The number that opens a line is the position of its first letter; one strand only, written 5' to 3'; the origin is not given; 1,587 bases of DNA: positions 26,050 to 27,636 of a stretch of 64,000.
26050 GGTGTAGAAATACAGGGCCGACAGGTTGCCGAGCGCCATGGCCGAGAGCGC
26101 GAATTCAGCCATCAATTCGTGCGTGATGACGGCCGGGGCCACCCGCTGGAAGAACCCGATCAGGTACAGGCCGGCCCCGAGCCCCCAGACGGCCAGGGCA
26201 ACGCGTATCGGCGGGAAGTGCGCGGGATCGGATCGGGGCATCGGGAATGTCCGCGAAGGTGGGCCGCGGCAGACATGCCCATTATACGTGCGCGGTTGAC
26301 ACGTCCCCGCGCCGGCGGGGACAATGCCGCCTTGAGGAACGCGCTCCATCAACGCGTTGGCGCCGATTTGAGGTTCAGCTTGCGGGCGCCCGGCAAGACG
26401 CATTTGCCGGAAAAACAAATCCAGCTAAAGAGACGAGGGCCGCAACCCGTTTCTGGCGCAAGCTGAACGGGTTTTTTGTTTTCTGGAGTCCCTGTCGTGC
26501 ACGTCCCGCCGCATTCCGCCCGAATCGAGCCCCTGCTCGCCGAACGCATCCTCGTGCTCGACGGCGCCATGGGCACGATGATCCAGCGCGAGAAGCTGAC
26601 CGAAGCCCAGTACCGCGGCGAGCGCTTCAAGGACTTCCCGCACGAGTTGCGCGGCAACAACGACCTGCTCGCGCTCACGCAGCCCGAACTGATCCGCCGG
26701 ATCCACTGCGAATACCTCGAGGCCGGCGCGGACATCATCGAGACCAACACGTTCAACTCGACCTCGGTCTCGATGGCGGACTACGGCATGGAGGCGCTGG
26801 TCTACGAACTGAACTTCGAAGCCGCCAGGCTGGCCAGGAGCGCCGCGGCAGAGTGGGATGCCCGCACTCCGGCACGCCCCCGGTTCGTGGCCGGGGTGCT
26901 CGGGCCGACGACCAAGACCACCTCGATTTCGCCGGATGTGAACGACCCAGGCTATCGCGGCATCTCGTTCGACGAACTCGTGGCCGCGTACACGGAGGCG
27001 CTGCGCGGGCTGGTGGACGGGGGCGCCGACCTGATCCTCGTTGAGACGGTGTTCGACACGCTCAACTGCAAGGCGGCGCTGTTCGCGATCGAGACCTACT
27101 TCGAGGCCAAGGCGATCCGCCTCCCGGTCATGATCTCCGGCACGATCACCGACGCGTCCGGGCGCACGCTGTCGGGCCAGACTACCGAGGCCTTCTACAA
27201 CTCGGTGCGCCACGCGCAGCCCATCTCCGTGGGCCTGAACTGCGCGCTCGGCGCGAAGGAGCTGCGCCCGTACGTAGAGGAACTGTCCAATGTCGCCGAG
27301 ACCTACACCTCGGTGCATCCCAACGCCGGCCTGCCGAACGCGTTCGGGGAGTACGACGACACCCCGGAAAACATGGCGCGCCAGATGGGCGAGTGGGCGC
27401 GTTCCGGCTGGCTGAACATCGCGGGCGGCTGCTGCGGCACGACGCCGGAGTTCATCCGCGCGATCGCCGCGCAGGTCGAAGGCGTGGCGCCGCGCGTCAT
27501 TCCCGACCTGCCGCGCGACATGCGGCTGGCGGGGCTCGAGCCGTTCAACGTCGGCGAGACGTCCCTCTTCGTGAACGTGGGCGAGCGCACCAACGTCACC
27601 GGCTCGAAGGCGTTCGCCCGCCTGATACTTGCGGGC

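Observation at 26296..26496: Riboswitch-like terminator/antiterminator leader of unknown class in front of metH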

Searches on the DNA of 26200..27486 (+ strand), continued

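Call 40: search_with_rna_model(model_id=R1, source=window, max_evalue=10, show_alignments=2)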
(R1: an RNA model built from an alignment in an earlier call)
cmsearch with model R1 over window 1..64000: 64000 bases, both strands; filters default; matches with E-value up to 10: 6.
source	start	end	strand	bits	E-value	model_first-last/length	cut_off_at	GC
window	26359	26390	+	39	1.6e-08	1-32/57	no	0.69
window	26413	26437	+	17.5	0.0064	1-57/57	no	0.4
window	1615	1653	+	11.5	0.23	1-57/57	no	0.51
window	28625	28673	-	8.5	1.4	1-37/57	no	0.63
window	12691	12727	-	7.1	3.3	1-57/57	no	0.54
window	24786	24794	+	6.6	4.5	18-26/57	no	0.67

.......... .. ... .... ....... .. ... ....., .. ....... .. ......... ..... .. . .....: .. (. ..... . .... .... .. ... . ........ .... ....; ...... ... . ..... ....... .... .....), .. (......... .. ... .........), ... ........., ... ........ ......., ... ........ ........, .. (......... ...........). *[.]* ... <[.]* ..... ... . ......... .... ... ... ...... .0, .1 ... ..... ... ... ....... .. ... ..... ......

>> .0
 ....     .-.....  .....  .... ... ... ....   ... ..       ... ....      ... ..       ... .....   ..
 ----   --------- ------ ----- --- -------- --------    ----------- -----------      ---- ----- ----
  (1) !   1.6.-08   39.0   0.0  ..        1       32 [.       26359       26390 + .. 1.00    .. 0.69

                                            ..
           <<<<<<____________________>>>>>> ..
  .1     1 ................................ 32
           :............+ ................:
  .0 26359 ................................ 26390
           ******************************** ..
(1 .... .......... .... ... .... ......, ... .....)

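Call 60: search_with_rna_model(model_id=R1, sources=[L001, L002, L003, L004, L005, L006, L007, L008, L009, L010, L011, L012, L013, L014, L015, L016, L017, L018, L019, L020, L021, L022, L023, L024, L025, L026, L027, L028, L029, L030, L031, L032, L033, L034, L035, L036, L037, L038, L039, L040, L041, L042, L043, L044, L045, L046, L047, L048, L049, L050, L051, L052, L053, L054, L055, L056, L057, L058, L059, L060, L061, L062, L063, L064, L065, L066, L067, L068, L069, L070, L071, L072, L073, L074, L075, L076, L077, L078, L079, L080], max_evalue=0.01)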
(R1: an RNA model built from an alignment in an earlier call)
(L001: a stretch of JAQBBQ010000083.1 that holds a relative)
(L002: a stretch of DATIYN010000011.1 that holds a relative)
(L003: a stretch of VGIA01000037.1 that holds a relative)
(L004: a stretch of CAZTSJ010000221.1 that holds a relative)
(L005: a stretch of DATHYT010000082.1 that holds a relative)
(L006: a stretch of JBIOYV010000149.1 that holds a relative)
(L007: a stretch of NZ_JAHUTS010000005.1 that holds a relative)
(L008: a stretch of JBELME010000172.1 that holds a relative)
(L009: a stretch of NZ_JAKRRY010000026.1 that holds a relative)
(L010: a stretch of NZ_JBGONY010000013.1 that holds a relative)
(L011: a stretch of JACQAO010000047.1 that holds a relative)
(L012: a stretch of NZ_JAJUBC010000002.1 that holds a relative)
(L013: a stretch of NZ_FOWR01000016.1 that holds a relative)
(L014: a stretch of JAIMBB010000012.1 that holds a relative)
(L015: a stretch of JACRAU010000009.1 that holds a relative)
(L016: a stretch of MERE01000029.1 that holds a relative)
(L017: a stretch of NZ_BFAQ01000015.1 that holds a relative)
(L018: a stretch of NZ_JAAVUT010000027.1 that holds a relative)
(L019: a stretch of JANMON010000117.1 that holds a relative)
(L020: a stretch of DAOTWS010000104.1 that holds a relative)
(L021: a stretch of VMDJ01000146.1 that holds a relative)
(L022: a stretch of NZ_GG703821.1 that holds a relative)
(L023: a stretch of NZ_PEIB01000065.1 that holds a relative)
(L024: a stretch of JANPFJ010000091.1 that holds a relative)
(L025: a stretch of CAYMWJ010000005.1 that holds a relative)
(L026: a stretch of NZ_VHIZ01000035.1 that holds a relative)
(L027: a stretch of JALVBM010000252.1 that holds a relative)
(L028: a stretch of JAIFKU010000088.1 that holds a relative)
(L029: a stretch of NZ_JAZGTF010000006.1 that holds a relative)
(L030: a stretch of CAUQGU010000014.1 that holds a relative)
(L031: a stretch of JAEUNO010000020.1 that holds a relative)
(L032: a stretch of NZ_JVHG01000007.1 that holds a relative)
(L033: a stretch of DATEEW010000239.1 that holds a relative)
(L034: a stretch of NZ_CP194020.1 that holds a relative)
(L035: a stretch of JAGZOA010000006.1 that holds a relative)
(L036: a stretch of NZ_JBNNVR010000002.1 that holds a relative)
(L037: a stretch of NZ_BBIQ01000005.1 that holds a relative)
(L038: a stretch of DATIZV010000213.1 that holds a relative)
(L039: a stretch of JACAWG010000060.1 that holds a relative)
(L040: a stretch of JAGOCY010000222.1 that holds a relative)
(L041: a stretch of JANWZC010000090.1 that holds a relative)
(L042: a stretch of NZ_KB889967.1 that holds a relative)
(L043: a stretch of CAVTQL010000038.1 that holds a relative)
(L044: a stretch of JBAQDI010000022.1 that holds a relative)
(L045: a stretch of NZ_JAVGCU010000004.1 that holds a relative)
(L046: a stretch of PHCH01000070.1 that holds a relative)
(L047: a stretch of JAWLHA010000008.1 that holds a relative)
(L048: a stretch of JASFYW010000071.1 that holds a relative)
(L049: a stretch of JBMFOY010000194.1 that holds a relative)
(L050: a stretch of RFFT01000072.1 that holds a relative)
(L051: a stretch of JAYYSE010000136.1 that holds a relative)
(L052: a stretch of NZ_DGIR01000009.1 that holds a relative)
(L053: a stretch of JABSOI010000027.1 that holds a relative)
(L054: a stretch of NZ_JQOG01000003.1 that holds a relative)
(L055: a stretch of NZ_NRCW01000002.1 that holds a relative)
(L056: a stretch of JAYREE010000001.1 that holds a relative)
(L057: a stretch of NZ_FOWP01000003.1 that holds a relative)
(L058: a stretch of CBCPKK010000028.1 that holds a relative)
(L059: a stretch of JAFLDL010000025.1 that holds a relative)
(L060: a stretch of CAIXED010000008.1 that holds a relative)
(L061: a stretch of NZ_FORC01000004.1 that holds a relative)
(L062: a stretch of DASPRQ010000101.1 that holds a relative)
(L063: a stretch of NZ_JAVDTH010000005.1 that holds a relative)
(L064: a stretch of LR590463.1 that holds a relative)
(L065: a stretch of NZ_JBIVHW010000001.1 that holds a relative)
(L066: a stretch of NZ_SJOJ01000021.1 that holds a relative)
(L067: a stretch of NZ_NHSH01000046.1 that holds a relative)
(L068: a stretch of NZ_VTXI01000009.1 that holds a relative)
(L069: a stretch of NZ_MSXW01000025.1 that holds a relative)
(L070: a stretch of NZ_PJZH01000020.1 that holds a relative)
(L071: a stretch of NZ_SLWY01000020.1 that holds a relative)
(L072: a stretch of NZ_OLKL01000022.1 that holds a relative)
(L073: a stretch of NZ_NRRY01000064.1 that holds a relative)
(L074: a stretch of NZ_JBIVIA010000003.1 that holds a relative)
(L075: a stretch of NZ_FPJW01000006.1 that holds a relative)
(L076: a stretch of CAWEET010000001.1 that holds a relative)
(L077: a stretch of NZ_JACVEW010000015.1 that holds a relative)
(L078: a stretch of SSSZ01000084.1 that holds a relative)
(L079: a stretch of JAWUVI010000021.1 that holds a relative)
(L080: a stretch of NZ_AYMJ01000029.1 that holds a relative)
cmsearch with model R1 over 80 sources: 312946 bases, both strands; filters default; matches with E-value up to 0.01: 13.
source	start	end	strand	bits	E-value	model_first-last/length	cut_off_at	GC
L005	1375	1431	+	77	9.7e-18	1-57/57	no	0.53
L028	1377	1433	+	76.1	1.6e-17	1-57/57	no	0.61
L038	1355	1411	+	75.4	2.6e-17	1-57/57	no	0.61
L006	1385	1441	+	75.1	3e-17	1-57/57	no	0.58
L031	1327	1383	+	74.6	4.1e-17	1-57/57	no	0.56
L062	1381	1437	+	74.5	4.5e-17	1-57/57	no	0.58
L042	1349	1406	+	73.4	8.3e-17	1-57/57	no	0.6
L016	1356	1412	+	72.1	1.9e-16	1-57/57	no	0.58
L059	1351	1407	+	60.1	2.5e-13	1-57/57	no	0.58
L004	1316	1393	+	41.4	1.8e-08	1-57/57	no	0.6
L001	850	932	+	40.6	2.9e-08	1-57/57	no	0.64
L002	1336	1413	+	40.4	3.3e-08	1-57/57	no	0.59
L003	1340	1369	+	38.2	1.2e-07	2-31/57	no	0.63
